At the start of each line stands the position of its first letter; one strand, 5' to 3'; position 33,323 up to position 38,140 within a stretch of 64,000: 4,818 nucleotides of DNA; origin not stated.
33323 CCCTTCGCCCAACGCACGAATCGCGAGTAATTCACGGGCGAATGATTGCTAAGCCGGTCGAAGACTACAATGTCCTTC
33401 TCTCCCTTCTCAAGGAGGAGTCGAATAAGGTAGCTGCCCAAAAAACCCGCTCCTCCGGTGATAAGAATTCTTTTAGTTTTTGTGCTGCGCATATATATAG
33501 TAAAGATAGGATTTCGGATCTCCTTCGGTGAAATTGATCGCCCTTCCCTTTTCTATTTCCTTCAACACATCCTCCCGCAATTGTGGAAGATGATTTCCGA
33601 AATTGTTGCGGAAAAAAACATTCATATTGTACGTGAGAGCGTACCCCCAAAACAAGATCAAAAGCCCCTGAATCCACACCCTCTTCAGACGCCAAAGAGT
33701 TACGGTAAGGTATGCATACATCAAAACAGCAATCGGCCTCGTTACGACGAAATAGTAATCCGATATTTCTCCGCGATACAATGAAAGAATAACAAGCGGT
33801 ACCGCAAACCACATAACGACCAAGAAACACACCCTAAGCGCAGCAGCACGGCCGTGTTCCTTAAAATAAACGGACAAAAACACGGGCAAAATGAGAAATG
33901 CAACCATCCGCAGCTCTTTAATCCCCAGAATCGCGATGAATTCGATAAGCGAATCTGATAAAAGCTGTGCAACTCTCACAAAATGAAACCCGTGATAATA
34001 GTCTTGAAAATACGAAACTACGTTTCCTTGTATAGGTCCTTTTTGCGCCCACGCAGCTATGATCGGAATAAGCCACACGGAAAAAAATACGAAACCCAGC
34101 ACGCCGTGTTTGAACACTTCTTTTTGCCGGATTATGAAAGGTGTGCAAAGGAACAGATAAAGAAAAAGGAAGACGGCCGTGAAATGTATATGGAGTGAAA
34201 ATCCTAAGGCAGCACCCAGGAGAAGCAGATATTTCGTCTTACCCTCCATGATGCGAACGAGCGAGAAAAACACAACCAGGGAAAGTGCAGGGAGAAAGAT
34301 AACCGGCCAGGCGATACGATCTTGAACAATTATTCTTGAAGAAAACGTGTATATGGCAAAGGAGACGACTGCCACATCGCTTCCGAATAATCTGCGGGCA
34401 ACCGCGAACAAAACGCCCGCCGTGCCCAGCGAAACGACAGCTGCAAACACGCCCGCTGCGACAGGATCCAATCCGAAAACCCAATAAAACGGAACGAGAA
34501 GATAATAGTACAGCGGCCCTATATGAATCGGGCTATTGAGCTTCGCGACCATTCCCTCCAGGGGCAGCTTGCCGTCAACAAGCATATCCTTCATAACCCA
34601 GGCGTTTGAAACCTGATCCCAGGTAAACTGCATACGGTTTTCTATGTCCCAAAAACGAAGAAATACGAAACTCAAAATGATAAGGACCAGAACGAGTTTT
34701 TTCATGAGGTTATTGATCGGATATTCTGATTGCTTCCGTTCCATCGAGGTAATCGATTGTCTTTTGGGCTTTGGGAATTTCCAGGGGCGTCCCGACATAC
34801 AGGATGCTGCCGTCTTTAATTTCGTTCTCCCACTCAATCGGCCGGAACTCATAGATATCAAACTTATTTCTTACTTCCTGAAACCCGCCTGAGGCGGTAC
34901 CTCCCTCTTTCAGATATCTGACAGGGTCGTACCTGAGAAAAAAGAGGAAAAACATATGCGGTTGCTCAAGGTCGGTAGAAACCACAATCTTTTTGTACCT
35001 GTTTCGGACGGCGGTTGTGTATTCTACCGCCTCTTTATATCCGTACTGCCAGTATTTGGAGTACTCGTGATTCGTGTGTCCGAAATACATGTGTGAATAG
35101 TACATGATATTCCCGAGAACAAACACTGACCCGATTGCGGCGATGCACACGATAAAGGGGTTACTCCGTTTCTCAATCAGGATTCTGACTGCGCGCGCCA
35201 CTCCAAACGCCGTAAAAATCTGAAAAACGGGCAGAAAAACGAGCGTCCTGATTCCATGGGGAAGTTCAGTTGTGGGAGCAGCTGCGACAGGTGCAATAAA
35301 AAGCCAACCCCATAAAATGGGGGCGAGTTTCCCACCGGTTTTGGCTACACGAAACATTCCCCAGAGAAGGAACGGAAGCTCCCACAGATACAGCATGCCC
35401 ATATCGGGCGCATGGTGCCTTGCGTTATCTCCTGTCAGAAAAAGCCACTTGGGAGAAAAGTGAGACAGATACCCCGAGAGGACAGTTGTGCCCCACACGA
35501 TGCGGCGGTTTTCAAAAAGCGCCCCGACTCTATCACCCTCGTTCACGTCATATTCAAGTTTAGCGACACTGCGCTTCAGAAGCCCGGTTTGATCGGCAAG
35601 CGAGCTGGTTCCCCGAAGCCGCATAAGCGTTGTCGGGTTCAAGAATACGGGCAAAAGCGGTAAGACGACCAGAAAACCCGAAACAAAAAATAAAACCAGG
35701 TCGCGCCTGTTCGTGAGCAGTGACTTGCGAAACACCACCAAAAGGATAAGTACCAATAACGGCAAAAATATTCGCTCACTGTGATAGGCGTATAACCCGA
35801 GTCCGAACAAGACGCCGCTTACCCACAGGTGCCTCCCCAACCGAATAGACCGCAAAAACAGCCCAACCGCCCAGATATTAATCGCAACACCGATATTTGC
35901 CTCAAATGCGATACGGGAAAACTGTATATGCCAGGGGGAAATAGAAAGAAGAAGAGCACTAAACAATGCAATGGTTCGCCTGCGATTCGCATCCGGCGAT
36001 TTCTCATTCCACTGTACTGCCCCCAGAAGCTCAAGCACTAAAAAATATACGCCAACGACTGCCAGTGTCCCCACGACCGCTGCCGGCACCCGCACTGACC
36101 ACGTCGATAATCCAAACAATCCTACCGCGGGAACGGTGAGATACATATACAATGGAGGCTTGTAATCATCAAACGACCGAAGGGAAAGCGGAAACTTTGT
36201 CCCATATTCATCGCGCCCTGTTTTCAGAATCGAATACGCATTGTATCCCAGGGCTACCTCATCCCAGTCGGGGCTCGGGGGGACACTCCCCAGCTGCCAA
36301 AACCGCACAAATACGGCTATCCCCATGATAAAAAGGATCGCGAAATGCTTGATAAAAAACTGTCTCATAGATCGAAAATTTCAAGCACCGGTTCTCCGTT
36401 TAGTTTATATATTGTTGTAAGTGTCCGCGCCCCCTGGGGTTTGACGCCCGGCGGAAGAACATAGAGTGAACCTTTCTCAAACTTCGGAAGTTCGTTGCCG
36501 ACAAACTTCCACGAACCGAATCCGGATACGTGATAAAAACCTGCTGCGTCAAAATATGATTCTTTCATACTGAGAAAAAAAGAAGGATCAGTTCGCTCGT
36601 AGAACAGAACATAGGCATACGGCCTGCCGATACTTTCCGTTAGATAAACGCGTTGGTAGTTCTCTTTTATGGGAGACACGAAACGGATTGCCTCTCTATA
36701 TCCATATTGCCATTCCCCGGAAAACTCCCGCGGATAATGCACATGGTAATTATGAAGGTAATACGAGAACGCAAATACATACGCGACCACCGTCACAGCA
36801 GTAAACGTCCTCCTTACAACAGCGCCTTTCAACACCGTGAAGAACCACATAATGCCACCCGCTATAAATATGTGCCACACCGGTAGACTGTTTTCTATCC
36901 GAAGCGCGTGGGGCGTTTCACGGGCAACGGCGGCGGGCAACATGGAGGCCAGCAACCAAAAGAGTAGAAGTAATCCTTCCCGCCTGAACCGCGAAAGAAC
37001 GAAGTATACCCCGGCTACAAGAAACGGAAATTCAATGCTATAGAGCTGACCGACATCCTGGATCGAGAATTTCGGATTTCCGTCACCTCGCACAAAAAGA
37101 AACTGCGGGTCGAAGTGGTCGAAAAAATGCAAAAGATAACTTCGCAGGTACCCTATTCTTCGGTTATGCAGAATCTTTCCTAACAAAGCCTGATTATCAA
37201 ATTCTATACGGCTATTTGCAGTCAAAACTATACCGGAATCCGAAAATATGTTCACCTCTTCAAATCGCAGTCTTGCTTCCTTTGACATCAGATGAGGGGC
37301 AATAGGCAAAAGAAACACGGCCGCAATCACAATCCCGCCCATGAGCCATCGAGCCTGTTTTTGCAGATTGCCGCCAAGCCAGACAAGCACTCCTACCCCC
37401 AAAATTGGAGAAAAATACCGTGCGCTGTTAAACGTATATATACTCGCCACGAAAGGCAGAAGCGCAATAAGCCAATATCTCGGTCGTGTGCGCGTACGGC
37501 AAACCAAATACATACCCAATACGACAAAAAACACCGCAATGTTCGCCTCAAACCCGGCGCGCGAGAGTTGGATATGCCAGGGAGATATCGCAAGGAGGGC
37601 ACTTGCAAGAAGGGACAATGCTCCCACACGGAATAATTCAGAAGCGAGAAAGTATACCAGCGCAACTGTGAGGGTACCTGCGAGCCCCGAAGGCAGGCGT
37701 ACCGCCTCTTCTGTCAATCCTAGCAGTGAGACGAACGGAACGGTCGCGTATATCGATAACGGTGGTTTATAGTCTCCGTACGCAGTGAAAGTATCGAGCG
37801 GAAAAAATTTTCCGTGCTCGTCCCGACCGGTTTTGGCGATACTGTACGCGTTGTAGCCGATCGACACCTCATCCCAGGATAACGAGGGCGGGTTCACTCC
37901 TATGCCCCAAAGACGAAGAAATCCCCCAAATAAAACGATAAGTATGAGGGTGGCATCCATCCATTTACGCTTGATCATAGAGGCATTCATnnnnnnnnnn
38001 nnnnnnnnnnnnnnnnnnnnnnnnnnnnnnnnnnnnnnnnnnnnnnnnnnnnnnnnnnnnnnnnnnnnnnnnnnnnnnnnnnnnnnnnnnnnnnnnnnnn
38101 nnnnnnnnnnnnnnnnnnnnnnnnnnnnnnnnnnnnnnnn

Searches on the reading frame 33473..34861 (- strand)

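Call 9: search_protein_families(library=pfam, proteins=[window:33473-34861:-], max_evalue=0.001)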
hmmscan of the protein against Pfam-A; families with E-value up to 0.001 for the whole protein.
window:33473-34861:- (462 aa): 1 family
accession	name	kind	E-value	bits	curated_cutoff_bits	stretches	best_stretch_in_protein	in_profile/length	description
PF13231.12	PMT_2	-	2.5e-09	38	26.1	1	116-265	4-159/160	Dolichyl-phosphate-mannose-protein mannosyltransferase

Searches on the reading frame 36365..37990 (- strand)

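Call 9: search_protein_families(library=pfam, proteins=[window:36365-37990:-], max_evalue=0.001)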
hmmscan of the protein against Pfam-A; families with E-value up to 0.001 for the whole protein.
window:36365-37990:- (541 aa): 2 families
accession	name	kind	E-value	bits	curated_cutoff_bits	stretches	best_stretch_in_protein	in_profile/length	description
PF02366.24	PMT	-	5.8e-11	42.9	22.7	1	18-181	3-173/245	Dolichyl-phosphate-mannose-protein mannosyltransferase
PF13231.12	PMT_2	-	1.6e-10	41.9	26.1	1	75-227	2-155/160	Dolichyl-phosphate-mannose-protein mannosyltransferase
